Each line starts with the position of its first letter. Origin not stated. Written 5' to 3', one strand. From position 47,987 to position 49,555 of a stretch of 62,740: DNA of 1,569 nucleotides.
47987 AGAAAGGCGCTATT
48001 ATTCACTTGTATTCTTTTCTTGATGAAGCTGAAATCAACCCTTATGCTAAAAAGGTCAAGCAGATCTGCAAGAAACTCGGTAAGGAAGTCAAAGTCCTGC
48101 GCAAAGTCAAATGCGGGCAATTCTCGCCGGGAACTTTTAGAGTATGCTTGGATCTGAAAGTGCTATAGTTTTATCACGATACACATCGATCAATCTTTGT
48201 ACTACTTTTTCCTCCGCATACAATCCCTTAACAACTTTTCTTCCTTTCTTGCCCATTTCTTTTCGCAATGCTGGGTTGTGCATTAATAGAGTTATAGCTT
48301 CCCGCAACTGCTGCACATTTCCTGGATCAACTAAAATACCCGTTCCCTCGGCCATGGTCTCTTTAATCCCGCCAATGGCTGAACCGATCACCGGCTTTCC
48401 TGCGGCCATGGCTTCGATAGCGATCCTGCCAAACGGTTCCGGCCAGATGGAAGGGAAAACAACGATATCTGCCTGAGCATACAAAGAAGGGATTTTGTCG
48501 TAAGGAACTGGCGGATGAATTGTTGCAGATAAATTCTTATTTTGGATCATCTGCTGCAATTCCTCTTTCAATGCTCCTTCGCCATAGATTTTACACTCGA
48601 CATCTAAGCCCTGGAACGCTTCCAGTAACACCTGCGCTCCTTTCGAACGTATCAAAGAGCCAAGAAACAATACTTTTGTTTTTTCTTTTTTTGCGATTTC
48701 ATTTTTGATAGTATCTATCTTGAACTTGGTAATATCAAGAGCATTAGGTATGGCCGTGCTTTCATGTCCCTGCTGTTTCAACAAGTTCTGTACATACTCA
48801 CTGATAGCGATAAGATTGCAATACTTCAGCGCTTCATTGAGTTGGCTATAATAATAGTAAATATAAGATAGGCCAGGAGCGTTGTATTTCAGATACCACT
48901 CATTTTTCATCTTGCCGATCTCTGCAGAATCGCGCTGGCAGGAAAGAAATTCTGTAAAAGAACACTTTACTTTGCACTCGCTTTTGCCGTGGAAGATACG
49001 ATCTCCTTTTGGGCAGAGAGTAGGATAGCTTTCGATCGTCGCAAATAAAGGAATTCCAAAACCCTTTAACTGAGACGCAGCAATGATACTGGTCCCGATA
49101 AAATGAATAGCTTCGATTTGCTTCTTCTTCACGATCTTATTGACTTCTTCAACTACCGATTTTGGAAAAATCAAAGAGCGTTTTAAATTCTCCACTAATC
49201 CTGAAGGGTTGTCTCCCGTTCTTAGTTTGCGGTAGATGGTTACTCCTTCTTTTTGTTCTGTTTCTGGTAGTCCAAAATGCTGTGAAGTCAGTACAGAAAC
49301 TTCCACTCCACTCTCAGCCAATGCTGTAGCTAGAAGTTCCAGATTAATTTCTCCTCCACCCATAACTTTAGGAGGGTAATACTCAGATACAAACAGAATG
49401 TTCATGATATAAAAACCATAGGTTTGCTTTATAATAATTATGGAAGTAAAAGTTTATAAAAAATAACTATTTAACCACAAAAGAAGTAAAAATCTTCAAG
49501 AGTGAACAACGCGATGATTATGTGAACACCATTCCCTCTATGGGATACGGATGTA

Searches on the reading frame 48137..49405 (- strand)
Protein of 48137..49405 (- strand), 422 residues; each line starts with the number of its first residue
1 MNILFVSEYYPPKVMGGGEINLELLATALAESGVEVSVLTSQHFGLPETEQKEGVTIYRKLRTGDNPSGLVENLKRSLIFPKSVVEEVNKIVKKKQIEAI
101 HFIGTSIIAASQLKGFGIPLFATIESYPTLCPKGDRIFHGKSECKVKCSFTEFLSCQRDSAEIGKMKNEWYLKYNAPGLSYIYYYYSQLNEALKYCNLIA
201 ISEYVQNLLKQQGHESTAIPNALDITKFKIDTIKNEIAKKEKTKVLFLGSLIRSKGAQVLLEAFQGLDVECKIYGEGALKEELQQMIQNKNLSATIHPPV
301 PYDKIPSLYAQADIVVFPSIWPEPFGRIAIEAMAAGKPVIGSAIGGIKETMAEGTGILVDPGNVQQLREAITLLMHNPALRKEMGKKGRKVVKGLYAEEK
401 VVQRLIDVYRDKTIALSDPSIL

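Call 14: search_protein_families(library=ncbifam, proteins=[window:48137-49405:-])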
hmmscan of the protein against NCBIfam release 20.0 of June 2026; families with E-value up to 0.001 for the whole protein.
window:48137-49405:- (422 aa): 36 families (the best 25 are shown)
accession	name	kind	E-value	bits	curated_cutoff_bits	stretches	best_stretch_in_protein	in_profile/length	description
TIGR02149.1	glgA_Coryne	subfamily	8.7e-28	97.5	302.4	1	237-411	199-389/391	glycogen synthase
NF041876.1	EPS_EpsE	equivalog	4.9e-25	88.6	400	1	204-399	175-383/389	exopolysaccharide biosynthesis GT4 family glycosyltransferase EpsE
NF047684.1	TeichurnBiosyTuaC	equivalog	7.2e-25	87.7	550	1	197-411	167-388/391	teichuronic acid biosynthesis protein TuaC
TIGR03088.1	stp2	hypoth_equivalog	1.9e-22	79.8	409.05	1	201-410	147-371/374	TIGR03088 family PEP-CTERM/XrtA system glycosyltransferase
TIGR03999.1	thiol_BshA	equivalog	2.6e-22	79.3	273.7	1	214-411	167-372/375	N-acetyl-alpha-D-glucosaminyl L-malate synthase BshA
TIGR04047.1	MSMEG_0565_glyc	hypoth_equivalog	4.2e-20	72.1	259.85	1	198-410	142-372/373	MSMEG_0565 family glycosyltransferase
TIGR03449.1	mycothiol_MshA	equivalog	1.3e-19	70.4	462.5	1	241-412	219-403/406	D-inositol-3-phosphate glycosyltransferase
NF053787.1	GlcN_PG_synth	equivalog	4.5e-19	68.5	480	1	195-411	144-358/361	N-acetylglucosaminyl phosphatidylglycerol synthase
NF038298.1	EPS_HpsO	equivalog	2e-18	66.3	575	1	235-411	193-386/388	hormogonium polysaccharide biosynthesis glycosyltransferase HpsO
TIGR04063.1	stp3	hypoth_equivalog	4.3e-18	65.4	442.05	1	216-411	182-394/397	TIGR04063 family PEP-CTERM/XrtA system glycosyltransferase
NF012028.0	PRK15484.1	subfamily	1e-17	64.4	618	1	198-408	143-374/380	lipopolysaccharide N-acetylglucosaminyltransferase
NF046085.1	XrtY_assoc_Gly1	equivalog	1.6e-17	63.5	400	1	191-411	157-383/387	XrtY-associated glycosyltransferase XYAG1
NF038295.1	EPS_HpsP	equivalog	1e-15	57.7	550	1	233-411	197-386/388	hormogonium polysaccharide biosynthesis glycosyltransferase HpsP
TIGR04157.1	glyco_rSAM_CFB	subfamily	1e-14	54.4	400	1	180-409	154-406/406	TIGR04157 family glycosyltransferase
NF038229.1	Glyco4_Geo_Pelo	equivalog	2.7e-14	53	400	1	203-411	122-335/338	GPMC system family 4 glycosyltransferase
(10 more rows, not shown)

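Call 15: search_protein_families(library=pfam, proteins=[window:48137-49405:-])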
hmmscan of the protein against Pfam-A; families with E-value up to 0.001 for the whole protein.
window:48137-49405:- (422 aa): 6 families
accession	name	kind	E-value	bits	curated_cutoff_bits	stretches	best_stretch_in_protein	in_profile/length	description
PF00534.26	Glycos_transf_1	-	2.6e-39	135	26.4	1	232-390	4-171/172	Glycosyl transferases group 1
PF13692.12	Glyco_trans_1_4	-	1.2e-27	97.3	27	1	243-377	2-142/142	Glycosyl transferases group 1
PF13524.12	Glyco_trans_1_2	-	4.2e-09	36.9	25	1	260-405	5-142/144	Glycosyl transferase-like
PF13439.12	Glyco_transf_4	-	2.9e-08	34.3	28.5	1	15-226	1-169/170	Glycosyltransferase Family 4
PF20706.3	GT4-conflict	-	1e-06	28.5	26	1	232-354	187-323/385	Family 4 Glycosyltransferase in conflict systems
PF13579.12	Glyco_trans_4_4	-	0.00023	22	29.7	1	16-126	1-103/158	Glycosyl transferase 4-like domain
